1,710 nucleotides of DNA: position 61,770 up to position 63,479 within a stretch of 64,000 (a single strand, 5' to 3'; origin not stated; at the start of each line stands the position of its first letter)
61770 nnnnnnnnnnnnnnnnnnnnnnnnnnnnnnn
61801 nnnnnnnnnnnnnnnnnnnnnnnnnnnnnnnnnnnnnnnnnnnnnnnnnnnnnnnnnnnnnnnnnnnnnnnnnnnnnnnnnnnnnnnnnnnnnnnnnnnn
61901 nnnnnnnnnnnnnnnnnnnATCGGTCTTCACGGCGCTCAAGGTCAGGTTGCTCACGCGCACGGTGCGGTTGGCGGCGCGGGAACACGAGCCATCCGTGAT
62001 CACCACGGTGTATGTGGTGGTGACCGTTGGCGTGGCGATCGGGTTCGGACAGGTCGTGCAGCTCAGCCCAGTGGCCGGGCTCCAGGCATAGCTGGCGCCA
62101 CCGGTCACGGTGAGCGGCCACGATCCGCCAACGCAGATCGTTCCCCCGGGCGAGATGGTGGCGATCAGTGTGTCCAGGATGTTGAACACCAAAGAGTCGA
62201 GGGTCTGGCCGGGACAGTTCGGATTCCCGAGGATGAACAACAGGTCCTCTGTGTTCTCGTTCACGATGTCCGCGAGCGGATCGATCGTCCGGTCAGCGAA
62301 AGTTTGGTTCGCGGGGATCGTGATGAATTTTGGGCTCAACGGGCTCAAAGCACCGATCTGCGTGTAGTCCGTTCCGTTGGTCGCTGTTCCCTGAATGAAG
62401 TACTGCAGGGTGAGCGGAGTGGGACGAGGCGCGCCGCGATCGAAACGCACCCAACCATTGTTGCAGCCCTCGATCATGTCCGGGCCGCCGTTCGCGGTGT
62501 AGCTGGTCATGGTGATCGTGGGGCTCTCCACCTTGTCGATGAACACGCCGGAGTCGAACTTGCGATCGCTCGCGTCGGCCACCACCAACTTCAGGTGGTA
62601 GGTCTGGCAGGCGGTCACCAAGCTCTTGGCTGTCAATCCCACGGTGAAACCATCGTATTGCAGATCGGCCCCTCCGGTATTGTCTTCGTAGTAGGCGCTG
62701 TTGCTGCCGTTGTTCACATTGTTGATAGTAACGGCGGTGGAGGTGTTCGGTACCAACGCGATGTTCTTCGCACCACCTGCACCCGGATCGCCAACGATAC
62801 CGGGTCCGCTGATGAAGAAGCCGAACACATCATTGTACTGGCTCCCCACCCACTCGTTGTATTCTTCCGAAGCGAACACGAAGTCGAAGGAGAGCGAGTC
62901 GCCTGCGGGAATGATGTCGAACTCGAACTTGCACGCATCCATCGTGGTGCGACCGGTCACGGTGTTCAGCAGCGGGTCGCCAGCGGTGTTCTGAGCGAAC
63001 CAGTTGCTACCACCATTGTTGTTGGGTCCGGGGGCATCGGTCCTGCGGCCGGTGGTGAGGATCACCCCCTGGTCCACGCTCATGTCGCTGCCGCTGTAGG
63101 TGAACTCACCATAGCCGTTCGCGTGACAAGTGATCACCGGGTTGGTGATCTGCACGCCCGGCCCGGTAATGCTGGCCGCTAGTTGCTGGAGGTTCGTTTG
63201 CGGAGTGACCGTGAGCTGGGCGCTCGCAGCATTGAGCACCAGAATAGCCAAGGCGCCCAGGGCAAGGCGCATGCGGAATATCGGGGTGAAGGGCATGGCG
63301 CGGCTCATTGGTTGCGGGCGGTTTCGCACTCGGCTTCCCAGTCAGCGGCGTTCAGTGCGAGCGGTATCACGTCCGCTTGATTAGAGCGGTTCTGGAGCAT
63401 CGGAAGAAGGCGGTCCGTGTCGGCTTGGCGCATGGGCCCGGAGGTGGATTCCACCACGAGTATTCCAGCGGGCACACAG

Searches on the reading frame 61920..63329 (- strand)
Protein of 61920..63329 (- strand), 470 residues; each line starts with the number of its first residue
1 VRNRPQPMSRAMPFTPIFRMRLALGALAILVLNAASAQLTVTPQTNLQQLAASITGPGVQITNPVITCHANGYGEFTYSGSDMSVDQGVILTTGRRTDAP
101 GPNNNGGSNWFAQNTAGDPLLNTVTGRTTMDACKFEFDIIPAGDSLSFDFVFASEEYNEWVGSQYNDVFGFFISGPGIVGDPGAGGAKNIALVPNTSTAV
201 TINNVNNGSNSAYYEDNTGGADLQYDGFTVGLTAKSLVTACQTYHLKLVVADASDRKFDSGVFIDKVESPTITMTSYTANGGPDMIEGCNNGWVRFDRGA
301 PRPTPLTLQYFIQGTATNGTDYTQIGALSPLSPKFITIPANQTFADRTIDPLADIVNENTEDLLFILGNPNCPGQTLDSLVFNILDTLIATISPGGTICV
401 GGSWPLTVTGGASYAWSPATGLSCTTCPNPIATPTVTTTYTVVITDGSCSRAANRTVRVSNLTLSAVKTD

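Call 12: find_related_loci(query=window:61920-63329:-, collection=genome_contigs, flank=10000)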
Query window:61920-63329:- (470 aa) in genome_contigs; peptide patterns used: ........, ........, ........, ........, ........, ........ (x = any residue, [..] = any of these).
449 stretches matched a pattern; 408 encode a relative of the query (tblastn E <= 1e-3); the best 80 are kept; 80 distinct loci.
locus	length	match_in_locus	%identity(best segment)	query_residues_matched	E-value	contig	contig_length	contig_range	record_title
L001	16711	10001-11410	71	1-469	0e+0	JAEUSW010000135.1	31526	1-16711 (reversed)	MAG: Flavobacteriales bacterium isolate new MAG-313 k141_2778059, whole genome shotgun sequence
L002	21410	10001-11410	70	1-469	0e+0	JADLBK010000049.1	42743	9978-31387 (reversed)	MAG: Flavobacteriales bacterium isolate SJ163 c_000000282199, whole genome shotgun sequence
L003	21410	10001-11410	69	1-469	0e+0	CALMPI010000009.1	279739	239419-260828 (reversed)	MAG TPA_asm: uncultured Flavobacteriales bacterium isolate SRR2107183_bin.102_CONCOCT_v1.1_MAG genome assembly, contig:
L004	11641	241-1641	89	1-470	0e+0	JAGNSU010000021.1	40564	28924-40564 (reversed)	MAG: Flavobacteriales bacterium isolate Go_SlAct_bin_145 Go_SlAct_2892_length_40564_cov_15.789401, whole genome shotgun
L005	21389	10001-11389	67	1-469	0e+0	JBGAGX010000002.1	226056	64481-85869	MAG: Flavobacteriales bacterium isolate MAG_MBR_H125.12 MBRH125-12_opera_contig_374, whole genome shotgun sequence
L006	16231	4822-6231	69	1-469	0e+0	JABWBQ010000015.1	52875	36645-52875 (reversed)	MAG: Flavobacteriales bacterium isolate MAG_34 scaffold_499, whole genome shotgun sequence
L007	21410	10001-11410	68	1-470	0e+0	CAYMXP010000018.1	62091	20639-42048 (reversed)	MAG TPA_asm: uncultured Chryseobacterium sp. isolate SRP173033_co3_12 genome assembly, contig: NODE_405_length_62091_cov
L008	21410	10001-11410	67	1-469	0e+0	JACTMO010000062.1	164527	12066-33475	MAG: Bacteroidetes bacterium isolate BJ7 scaffold_257, whole genome shotgun sequence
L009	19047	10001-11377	66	1-470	0e+0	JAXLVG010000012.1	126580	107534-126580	MAG: Flavobacteriales bacterium isolate STL-BAC50 C1.239.fa-12, whole genome shotgun sequence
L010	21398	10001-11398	66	1-465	0e+0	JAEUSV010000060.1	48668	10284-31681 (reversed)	MAG: Flavobacteriales bacterium isolate new MAG-312 k141_813891, whole genome shotgun sequence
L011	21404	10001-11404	65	2-469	0e+0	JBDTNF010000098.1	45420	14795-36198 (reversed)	MAG: Flavobacteriales bacterium isolate cluster3_bin.144 NODE_2010_length_45420_cov_6.920357, whole genome shotgun seque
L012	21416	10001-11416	66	1-469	0e+0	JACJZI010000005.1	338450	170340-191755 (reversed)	MAG: Flavobacteriales bacterium isolate HK-STAS-BACT-60 HK-STAS-BACT-60_5, whole genome shotgun sequence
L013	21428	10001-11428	64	1-470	0e+0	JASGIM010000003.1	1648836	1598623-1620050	MAG: Flavobacteriales bacterium isolate 5N033 JMF-2111-06-0005.ont.bin.33_2, whole genome shotgun sequence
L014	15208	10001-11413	62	1-469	0e+0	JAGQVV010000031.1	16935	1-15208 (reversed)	MAG: Flavobacteriales bacterium isolate HKST-UBA112 2012-05-30_1_(paired)_contig_21841, whole genome shotgun sequence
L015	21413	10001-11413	62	1-470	0e+0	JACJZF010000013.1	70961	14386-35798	MAG: Flavobacteriales bacterium isolate HK-STAS-BACT-57 HK-STAS-BACT-57_13, whole genome shotgun sequence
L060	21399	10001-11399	92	1-470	0e+0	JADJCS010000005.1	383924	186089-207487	MAG: Flavobacteriales bacterium isolate Aved_18-Q3-R54-62_BATAC.626 tig00009287-10-3855500, whole genome shotgun sequenc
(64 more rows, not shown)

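Call 34: find_related_loci(query=window:61920-63329:-, collection=metagenome_contigs, flank=10000)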
Query window:61920-63329:- (470 aa) in metagenome_contigs; peptide patterns used: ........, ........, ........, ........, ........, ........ (x = any residue, [..] = any of these).
397 stretches matched a pattern; 348 encode a relative of the query (tblastn E <= 1e-3); the best 80 are kept; 80 distinct loci.
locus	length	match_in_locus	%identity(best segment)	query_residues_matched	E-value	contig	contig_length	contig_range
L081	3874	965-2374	90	1-470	0e+0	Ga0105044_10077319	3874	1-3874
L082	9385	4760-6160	89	1-470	0e+0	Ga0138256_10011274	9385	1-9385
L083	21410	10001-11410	70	1-469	0e+0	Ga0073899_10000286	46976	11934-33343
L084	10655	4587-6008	66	1-470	0e+0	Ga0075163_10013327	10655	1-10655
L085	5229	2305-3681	66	1-470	0e+0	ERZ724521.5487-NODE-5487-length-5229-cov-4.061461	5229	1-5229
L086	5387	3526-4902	66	1-470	0e+0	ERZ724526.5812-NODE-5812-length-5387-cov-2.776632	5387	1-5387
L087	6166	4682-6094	61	2-470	0e+0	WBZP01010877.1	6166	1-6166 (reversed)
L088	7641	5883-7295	60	2-470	0e+0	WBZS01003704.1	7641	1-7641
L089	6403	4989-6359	68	19-469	0e+0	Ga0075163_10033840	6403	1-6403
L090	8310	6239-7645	60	2-470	0e+0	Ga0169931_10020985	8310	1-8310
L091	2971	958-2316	63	15-469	0e+0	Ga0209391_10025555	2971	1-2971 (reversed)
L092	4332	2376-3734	63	15-469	0e+0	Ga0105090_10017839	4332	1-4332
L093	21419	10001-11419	60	1-469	0e+0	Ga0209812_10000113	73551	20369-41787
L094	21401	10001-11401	62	1-464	3e-176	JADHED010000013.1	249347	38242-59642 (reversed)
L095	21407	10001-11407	60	5-469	2e-176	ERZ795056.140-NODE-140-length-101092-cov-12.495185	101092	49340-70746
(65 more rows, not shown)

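Call 46: search_protein_families(library=ncbifam, proteins=[window:61920-63329:-], max_evalue=0.001)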
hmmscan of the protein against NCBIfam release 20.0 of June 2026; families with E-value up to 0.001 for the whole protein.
window:61920-63329:- (470 aa): 1 family
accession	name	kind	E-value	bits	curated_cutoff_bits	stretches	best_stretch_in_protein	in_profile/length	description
NF038133.1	choice_anch_L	domain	4.1e-73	245.4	27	1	48-266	1-216/219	choice-of-anchor L domain-containing protein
